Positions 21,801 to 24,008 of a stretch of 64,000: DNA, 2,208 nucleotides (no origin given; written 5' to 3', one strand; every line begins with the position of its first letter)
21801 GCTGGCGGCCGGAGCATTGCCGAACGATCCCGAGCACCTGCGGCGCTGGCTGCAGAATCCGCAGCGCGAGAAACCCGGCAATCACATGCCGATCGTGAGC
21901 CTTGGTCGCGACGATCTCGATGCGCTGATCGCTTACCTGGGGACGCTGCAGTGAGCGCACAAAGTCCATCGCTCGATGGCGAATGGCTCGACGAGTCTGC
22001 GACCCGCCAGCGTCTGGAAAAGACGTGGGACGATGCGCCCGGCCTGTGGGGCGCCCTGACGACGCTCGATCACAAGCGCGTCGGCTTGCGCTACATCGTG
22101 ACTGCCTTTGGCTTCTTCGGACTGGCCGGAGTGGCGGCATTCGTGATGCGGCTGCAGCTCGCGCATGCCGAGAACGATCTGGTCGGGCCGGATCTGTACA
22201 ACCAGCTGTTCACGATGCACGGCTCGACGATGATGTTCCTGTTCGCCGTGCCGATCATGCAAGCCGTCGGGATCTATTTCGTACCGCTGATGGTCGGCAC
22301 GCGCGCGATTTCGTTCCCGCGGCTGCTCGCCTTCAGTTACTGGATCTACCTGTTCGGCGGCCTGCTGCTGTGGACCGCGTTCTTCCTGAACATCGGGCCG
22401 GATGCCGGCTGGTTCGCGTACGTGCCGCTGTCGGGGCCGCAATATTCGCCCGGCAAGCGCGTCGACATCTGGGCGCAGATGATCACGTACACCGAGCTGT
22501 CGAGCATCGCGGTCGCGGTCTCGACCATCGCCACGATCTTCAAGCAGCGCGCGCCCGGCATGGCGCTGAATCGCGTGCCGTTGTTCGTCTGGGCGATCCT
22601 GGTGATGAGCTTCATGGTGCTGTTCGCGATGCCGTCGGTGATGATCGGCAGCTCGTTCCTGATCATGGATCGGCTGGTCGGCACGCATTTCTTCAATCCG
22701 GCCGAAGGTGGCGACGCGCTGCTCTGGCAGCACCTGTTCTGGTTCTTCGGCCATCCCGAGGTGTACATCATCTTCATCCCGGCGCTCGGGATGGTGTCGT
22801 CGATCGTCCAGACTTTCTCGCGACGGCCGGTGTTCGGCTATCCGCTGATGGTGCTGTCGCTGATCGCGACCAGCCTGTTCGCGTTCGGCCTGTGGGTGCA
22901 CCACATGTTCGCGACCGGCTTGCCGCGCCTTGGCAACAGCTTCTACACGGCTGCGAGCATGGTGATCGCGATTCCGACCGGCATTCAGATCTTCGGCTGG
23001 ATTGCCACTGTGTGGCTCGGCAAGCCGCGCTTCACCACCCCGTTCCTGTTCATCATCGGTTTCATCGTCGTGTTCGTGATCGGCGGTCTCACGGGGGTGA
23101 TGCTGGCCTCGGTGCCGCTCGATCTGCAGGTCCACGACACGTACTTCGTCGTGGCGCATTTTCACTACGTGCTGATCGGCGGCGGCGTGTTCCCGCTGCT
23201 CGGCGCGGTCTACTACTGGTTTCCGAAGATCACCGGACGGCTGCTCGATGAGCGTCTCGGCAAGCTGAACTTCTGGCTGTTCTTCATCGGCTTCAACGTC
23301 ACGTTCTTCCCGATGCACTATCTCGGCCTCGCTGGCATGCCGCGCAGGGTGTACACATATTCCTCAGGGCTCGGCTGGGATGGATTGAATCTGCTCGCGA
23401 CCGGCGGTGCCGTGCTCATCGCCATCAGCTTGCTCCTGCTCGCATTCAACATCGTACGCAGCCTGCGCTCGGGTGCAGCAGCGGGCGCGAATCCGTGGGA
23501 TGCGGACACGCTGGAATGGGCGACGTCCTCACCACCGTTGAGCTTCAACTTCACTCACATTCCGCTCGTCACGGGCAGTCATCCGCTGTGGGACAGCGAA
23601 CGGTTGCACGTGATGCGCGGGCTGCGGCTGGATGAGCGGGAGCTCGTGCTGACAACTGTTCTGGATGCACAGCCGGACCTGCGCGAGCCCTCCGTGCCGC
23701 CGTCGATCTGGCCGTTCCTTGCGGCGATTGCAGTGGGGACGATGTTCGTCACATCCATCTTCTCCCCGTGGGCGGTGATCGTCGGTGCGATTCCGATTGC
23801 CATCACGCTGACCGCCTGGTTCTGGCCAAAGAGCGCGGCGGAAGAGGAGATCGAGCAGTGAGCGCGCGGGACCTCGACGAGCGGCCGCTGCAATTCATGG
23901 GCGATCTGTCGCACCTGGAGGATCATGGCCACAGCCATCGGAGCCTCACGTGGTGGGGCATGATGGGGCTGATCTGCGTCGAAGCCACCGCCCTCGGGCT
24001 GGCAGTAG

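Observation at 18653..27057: Complete caa3-type terminal oxidase embedded between xoxF and xoxJ in one overlapped operon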

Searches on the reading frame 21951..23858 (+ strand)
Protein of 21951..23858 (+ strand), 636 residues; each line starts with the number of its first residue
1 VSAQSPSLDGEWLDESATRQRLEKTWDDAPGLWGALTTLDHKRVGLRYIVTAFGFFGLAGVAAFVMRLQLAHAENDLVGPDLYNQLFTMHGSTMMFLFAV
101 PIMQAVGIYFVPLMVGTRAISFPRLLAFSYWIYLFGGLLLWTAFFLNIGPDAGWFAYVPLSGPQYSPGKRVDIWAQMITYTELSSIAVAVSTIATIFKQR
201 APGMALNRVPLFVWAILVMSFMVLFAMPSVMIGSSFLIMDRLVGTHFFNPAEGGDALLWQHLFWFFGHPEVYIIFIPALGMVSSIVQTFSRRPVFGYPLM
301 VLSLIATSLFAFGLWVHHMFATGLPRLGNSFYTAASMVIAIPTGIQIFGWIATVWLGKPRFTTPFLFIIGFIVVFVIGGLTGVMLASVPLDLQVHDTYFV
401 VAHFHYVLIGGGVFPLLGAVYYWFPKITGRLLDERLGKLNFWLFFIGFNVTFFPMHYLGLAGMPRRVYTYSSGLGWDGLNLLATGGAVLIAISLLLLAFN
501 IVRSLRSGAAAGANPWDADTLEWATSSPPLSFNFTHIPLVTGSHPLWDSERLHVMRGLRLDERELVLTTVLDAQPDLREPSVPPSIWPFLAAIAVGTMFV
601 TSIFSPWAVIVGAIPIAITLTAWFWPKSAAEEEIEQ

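Call 4: search_protein_families(library=pfam, proteins=[window:21951-23858:+])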
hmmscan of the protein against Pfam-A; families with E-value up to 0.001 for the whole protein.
window:21951-23858:+ (636 aa): 1 family
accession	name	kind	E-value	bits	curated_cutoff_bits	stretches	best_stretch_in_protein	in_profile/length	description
PF00115.25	COX1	-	5.5e-152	507.1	34.8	1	43-489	1-436/436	Cytochrome C and Quinol oxidase polypeptide I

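Call 5: search_protein_families(library=ncbifam, proteins=[window:21951-23858:+])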
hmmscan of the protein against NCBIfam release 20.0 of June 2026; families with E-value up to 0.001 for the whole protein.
window:21951-23858:+ (636 aa): 7 families
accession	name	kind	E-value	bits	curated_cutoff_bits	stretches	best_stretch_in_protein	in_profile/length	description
TIGR02891.1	CtaD_CoxA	equivalog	2.4e-213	709.4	670.75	1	36-539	2-503/504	cytochrome c oxidase subunit I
NF050116.1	cyt_aa3_Actin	exception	1.6e-167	558.5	880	1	36-549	3-516/522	aa3-type cytochrome oxidase subunit I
TIGR02882.1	QoxB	equivalog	1.1e-159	532.9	1015.5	1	36-619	45-617/643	cytochrome aa3 quinol oxidase subunit I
TIGR02843.1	CyoB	equivalog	6.4e-141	470.9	1020.35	1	33-551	44-568/646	cytochrome o ubiquinol oxidase subunit I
NF011592.0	PRK15017.1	equivalog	9.3e-115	384.8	1271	1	35-548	48-566/663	cytochrome o ubiquinol oxidase subunit I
NF041075.1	quin_ox_SoxB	equivalog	1.6e-26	93.4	700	1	54-503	6-452/468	proton pump complex quinol oxidase subunit SoxB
TIGR00780.1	ccoN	equivalog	1e-07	31.2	583.15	1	49-459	11-402/474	cytochrome-c oxidase, cbb3-type subunit I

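Call 37: search_dna_similar(query=window:21951-23858:+, collection=plasmids, mode=protein, max_rows=60, max_evalue=1e-100)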
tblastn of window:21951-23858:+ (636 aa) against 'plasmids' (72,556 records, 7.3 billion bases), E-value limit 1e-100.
Records with a match: 532; places in all: 579; records where one place covers at least 80% of the query: 503.
Best place of each record, by identity: 60-80% 94; <60% 438.
By first word of the organism name: Sinorhizobium 75; Rhodococcus 70; Rhizobium 57; Pseudosulfitobacter 46; Streptomyces 28; Paraburkholderia 21; Mesorhizobium 14; Roseomonas 13; Azospirillum 11; Sulfitobacter 11; and 83 more.
By predicted mobility (MOB-suite, as given by PLSDB): non-mobilizable 324; mobilizable 134; conjugative 74.
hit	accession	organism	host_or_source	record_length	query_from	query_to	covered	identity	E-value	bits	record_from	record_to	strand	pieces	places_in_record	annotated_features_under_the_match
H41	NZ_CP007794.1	Azospirillum argentinense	Triticum aestivum L.,Root,wheat ...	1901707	3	627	98%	69.0%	0e+0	829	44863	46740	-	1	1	record has no annotation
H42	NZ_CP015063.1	Mesorhizobium ciceri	Cicer arietinum,Pure Sample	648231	5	633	99%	66.2%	0e+0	795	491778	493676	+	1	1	ctaD: cytochrome c oxidase subunit I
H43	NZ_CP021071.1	Mesorhizobium sp. WSM1497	Biserrula pelecinus L.,cell ...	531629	5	633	99%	66.2%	0e+0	795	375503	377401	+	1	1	ctaD: cytochrome c oxidase subunit I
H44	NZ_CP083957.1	Mesorhizobium sp. B1-1-8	cell culture,soil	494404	5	633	99%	66.0%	0e+0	799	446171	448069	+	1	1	ctaD: cytochrome c oxidase subunit I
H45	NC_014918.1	Mesorhizobium ciceri biovar biserrulae WSM1271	-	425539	5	633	99%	66.0%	0e+0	793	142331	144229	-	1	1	ctaD: cytochrome c oxidase subunit I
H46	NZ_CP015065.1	Mesorhizobium ciceri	Astragalus pelecinus,Pure Sample,Plant ...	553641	5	633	99%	66.0%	0e+0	793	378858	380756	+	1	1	ctaD: cytochrome c oxidase subunit I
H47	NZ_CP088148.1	Mesorhizobium ciceri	Cicer arietinum L.,cell culture,radical ...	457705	5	633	99%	66.0%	0e+0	793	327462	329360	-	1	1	ctaD: cytochrome c oxidase subunit I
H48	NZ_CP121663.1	Rhizobium sp. CB3090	Gliricidia sp.,cell culture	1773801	13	633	98%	66.1%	0e+0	799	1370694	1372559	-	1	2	record has no annotation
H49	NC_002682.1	Mesorhizobium japonicum MAFF 303099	-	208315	2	633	99%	64.7%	0e+0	779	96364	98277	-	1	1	ctaD: cytochrome c oxidase subunit I | coxB: cytochrome c oxidase subunit II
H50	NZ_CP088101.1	Bradyrhizobium barranii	cell culture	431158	1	633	100%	64.6%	0e+0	788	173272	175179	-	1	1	ctaD: cytochrome c oxidase subunit I | coxB: cytochrome c oxidase subunit II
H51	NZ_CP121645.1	Bradyrhizobium barranii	Chamaecytisus prolifer var. ...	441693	1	633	100%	64.6%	0e+0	788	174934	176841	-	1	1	ctaD: cytochrome c oxidase subunit I | coxB: cytochrome c oxidase subunit II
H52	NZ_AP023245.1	Mesorhizobium sp. 113-3-3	Lotus japonicus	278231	13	633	98%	65.6%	0e+0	778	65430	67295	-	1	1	ctaD: cytochrome c oxidase subunit I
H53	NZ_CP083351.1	Ensifer adhaerens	cell culture,The sample was isolated ...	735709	2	633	99%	64.3%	0e+0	789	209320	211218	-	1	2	ctaD: cytochrome c oxidase subunit I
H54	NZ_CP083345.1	Ensifer adhaerens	cell culture,soil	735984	2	633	99%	64.3%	0e+0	789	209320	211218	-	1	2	ctaD: cytochrome c oxidase subunit I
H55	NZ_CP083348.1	Ensifer adhaerens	cell culture,soil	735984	2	633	99%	64.3%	0e+0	789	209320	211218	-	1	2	ctaD: cytochrome c oxidase subunit I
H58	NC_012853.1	Rhizobium leguminosarum bv. trifolii WSM1325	-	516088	1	633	100%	63.9%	0e+0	780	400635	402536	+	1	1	ctaD: cytochrome c oxidase subunit I | coxB: cytochrome c oxidase subunit II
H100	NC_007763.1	Rhizobium etli CFN 42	-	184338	2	633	99%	62.2%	0e+0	750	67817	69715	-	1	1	ctaD: cytochrome c oxidase subunit I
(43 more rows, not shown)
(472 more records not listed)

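Call 38: get_annotated_region(hit=H100, flank=9000)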
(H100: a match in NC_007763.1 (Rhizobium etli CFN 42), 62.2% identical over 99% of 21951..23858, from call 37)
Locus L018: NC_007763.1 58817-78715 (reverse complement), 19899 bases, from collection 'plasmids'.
description: Rhizobium etli CFN 42 plasmid p42b, complete sequence
organism: Rhizobium etli CFN 42 (NCBI taxid 347834)
taxonomy: Bacteria; Pseudomonadota; Alphaproteobacteria; Hyphomicrobiales; Rhizobiaceae; Rhizobium; Rhizobium etli; Rhizobium etli CFN 42
host: -; source: -; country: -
typing (MOB-suite, as given by PLSDB): non-mobilizable
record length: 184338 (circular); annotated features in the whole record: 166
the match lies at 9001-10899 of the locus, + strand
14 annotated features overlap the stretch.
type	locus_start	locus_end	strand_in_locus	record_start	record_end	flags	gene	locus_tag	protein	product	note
CDS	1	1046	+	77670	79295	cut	-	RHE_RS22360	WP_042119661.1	GMC family oxidoreductase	-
CDS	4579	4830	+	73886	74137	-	-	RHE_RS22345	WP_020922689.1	hypothetical protein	-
CDS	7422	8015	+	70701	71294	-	-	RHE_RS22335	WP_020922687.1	cytochrome c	-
CDS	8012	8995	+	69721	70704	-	coxB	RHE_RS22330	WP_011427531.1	cytochrome c oxidase subunit II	-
CDS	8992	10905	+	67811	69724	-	ctaD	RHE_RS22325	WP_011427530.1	cytochrome c oxidase subunit I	-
CDS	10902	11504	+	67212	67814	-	-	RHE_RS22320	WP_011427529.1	cytochrome c oxidase subunit 3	-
CDS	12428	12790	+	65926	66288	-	-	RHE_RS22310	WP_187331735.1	c-type cytochrome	-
CDS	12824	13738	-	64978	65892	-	-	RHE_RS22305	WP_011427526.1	cytochrome c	-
CDS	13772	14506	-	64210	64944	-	-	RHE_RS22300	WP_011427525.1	TIGR04290 family methyltransferase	-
CDS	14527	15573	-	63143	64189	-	-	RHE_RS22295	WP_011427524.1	UDP-glucuronic acid decarboxylase family protein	-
CDS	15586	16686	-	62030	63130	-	-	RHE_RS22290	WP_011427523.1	glycosyltransferase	-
CDS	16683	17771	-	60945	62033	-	-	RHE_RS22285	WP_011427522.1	glycosyltransferase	-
CDS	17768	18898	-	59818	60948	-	-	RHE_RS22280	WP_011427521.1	glycosyltransferase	-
CDS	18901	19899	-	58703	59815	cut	-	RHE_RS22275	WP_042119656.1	glycosyltransferase family 4 protein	-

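Call 39: get_annotated_region(hit=H49, flank=9000)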
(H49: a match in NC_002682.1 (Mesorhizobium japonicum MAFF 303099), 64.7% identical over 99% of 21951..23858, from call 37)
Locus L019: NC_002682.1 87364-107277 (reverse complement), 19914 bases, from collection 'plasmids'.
description: Mesorhizobium japonicum MAFF 303099 plasmid pMLb, complete sequence
organism: Mesorhizobium japonicum MAFF 303099 (NCBI taxid 266835)
taxonomy: Bacteria; Pseudomonadota; Alphaproteobacteria; Hyphomicrobiales; Phyllobacteriaceae; Mesorhizobium; Mesorhizobium japonicum; Mesorhizobium japonicum MAFF 303099
host: -; source: -; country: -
typing (MOB-suite, as given by PLSDB): conjugative; replicon IncP; relaxase MOBP; mating-pair formation MPF_T
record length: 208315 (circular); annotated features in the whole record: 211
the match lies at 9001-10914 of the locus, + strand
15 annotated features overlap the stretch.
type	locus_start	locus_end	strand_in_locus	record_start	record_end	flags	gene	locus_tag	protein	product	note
CDS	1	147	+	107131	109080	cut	-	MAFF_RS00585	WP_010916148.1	PrkA family serine protein kinase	-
CDS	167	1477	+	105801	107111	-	-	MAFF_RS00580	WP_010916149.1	YeaH/YhbH family protein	-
CDS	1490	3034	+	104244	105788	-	-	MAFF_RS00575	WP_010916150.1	SpoVR family protein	-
CDS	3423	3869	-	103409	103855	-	-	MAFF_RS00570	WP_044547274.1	pyridoxamine 5'-phosphate oxidase family protein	-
CDS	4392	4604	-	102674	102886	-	-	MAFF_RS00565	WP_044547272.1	hypothetical protein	-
CDS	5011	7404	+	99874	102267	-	-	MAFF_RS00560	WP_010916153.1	FdhF/YdeP family oxidoreductase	-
CDS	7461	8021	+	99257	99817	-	-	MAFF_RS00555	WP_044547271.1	cytochrome c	-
CDS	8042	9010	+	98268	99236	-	coxB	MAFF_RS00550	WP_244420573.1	cytochrome c oxidase subunit II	-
CDS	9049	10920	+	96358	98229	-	ctaD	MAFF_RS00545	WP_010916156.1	cytochrome c oxidase subunit I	-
CDS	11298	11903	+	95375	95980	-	-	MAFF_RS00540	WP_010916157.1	cytochrome c oxidase assembly protein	-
CDS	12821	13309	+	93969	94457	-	-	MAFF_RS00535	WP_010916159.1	Hsp20 family protein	-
CDS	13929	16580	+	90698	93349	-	ligD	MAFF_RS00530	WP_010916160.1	DNA ligase D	GO:0006303 - double-strand break repair via nonhomologous end joining [Evidence IEA]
CDS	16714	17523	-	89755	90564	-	-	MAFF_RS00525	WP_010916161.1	Ku protein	GO:0006303 - double-strand break repair via nonhomologous end joining [Evidence IEA]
CDS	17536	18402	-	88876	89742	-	-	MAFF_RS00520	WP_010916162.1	Ku protein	GO:0006303 - double-strand break repair via nonhomologous end joining [Evidence IEA]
CDS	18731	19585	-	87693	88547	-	-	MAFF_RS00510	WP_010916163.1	alpha/beta hydrolase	-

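Call 51: get_annotated_region(hit=H41, flank=9000)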
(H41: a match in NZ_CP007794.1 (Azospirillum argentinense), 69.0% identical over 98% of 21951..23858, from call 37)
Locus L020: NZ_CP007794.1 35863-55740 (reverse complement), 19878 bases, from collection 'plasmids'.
description: Azospirillum argentinense strain Az39 plasmid AbAZ39_p1, complete sequence
organism: Azospirillum argentinense (NCBI taxid 2970906)
taxonomy: Bacteria; Pseudomonadota; Alphaproteobacteria; Rhodospirillales; Azospirillaceae; Azospirillum; Azospirillum argentinense
host: -; source: Triticum aestivum L.,Root,wheat rhizosphere; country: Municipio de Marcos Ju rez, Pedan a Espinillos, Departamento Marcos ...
typing (MOB-suite, as given by PLSDB): non-mobilizable; replicon rep_cluster_622
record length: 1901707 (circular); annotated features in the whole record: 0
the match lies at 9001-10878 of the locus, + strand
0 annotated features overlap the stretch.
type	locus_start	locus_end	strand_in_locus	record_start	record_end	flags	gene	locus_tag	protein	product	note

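Call 65: search_solved_structures(query=window:21951-23858:+, max_evalue=1e-60)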
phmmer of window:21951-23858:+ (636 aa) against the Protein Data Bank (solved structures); distinct sequences matched with E-value up to 1e-60: 40.
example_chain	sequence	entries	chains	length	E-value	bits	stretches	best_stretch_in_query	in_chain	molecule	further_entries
8hcr_F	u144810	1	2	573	2.8e-146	492.3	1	28-561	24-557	Probable cytochrome c oxidase subunit 1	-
6adq_F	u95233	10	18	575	2.9e-146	492.2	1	32-560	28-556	Cytochrome c oxidase subunit 1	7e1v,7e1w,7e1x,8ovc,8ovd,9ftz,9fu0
7rh6_R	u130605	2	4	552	3.4e-146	492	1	32-560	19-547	Cytochrome c oxidase subunit 1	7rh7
7rh5_R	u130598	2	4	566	3.5e-146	492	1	32-560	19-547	Cytochrome c oxidase subunit 1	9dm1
6hwh_V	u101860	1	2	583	1.7e-145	489.7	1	5-561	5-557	Cytochrome c oxidase subunit 1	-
9wcx_I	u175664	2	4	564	7.1e-143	481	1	33-560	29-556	Cytochrome c oxidase subunit 1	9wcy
7q21_D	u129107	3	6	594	3.8e-137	462.1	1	18-561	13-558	Cytochrome c oxidase subunit 1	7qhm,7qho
6koc_A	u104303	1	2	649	2.7e-133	449.4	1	32-542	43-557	AA3-600 quinol oxidase subunit I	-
6kob_A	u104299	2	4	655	2.8e-133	449.3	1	32-542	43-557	AA3-600 quinol oxidase subunit I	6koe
2yev_A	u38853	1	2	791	9.3e-133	447.6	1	32-551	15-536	CYTOCHROME C OXIDASE POLYPEPTIDE I+III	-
7jro_a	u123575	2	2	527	5.2e-127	428.6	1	37-540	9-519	COX1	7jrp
9ufb_A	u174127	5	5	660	3.8e-119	402.6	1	35-551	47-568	Cytochrome bo(3) ubiquinol oxidase subunit 1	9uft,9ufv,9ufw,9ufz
1m56_A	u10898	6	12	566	2.6e-114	386.7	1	62-538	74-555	CYTOCHROME C OXIDASE | Cytochrome c oxidase subunit 1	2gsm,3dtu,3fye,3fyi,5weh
6pw0_A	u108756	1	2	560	2.9e-114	386.5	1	62-538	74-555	Cytochrome c oxidase subunit 1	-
1m57_A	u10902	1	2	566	7.4e-114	385.2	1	62-538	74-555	CYTOCHROME C OXIDASE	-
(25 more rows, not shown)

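Call 69: get_annotated_region(hit=H58, flank=8000)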
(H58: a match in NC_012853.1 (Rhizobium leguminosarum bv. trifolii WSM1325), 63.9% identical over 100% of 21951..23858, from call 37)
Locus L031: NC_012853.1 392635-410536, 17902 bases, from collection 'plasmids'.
description: Rhizobium leguminosarum bv. trifolii WSM1325 plasmid pR132503, complete sequence
organism: Rhizobium leguminosarum bv. trifolii WSM1325 (NCBI taxid 395491)
taxonomy: Bacteria; Pseudomonadota; Alphaproteobacteria; Hyphomicrobiales; Rhizobiaceae; Rhizobium; Rhizobium leguminosarum; Rhizobium leguminosarum bv. trifolii WSM1325
host: -; source: -; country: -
typing (MOB-suite, as given by PLSDB): conjugative; replicon rep_cluster_32; relaxase MOBQ; mating-pair formation MPF_T
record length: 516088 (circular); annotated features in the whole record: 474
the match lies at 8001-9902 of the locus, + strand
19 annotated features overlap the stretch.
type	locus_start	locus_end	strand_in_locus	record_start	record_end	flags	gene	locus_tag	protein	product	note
CDS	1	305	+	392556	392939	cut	sdhD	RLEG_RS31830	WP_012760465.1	succinate dehydrogenase, hydrophobic membrane anchor protein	GO:0006099 - tricarboxylic acid cycle [Evidence IEA]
CDS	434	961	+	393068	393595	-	-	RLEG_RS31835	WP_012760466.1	sigma-70 family RNA polymerase sigma factor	GO:0006352 - DNA-templated transcription initiation [Evidence IEA]; GO:0006355 - regulation of DNA-templated ...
CDS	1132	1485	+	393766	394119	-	-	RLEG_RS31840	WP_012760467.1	hypothetical protein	-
CDS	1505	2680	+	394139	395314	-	-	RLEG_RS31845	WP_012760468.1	zinc-dependent alcohol dehydrogenase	-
CDS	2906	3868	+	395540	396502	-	-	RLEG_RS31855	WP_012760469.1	alpha/beta hydrolase fold domain-containing protein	-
CDS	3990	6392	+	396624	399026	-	-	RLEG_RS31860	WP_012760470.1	FdhF/YdeP family oxidoreductase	-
CDS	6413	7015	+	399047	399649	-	-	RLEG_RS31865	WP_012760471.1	cytochrome c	-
CDS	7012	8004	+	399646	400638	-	coxB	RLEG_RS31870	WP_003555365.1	cytochrome c oxidase subunit II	-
CDS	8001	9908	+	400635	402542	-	ctaD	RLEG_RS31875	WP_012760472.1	cytochrome c oxidase subunit I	-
CDS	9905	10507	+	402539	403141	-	-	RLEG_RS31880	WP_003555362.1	cytochrome c oxidase subunit 3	-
CDS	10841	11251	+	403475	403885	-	-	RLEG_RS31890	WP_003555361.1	c-type cytochrome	-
CDS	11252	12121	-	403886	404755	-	-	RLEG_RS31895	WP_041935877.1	cytochrome c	-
CDS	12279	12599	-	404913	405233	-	-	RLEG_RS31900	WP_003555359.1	low affinity iron permease family protein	GO:0055085 - transmembrane transport [Evidence IEA]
CDS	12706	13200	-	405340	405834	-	-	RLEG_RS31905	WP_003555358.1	NUDIX hydrolase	-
CDS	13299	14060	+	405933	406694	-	-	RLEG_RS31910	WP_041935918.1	cytochrome c oxidase assembly protein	-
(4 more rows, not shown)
